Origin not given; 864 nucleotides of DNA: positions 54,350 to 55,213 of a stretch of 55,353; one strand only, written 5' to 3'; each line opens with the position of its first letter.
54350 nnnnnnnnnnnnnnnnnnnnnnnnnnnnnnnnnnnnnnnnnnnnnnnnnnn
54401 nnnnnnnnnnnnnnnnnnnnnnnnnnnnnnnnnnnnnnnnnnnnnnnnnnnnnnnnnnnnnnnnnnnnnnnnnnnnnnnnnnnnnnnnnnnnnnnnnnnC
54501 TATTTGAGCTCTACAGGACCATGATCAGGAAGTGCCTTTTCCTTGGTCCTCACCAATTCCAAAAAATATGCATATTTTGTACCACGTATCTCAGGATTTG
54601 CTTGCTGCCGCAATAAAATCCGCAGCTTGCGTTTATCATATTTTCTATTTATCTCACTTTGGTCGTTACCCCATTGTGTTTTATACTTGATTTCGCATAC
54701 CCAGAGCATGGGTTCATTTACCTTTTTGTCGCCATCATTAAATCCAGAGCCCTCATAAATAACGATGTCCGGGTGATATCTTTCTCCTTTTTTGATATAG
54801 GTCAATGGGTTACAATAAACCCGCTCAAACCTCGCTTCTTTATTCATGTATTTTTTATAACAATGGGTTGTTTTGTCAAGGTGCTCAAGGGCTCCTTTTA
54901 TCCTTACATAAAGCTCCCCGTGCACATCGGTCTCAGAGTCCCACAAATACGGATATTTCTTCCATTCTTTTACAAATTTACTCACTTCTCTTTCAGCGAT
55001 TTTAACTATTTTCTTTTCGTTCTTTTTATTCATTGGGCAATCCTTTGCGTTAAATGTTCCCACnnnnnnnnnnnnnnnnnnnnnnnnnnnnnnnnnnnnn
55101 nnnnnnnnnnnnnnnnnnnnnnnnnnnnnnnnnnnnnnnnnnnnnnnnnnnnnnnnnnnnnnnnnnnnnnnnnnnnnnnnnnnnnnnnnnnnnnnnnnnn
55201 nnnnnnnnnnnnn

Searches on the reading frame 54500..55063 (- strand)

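Call 3: search_protein_families(library=pfam, proteins=[window:54500-55063:-], max_evalue=0.01)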
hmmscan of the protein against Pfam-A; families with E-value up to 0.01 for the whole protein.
window:54500-55063:- (187 aa): 1 family
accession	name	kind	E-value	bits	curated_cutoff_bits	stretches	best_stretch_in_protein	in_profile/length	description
PF06094.17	GGACT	-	0.0072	17.3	22.8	0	31-77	37-85/120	Gamma-glutamyl cyclotransferase, AIG2-like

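Call 36: search_protein_families(library=padloc, proteins=[window:54500-55063:-], max_evalue=0.001)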
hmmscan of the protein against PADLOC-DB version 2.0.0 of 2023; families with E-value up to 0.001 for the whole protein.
window:54500-55063:- (187 aa): 0 families
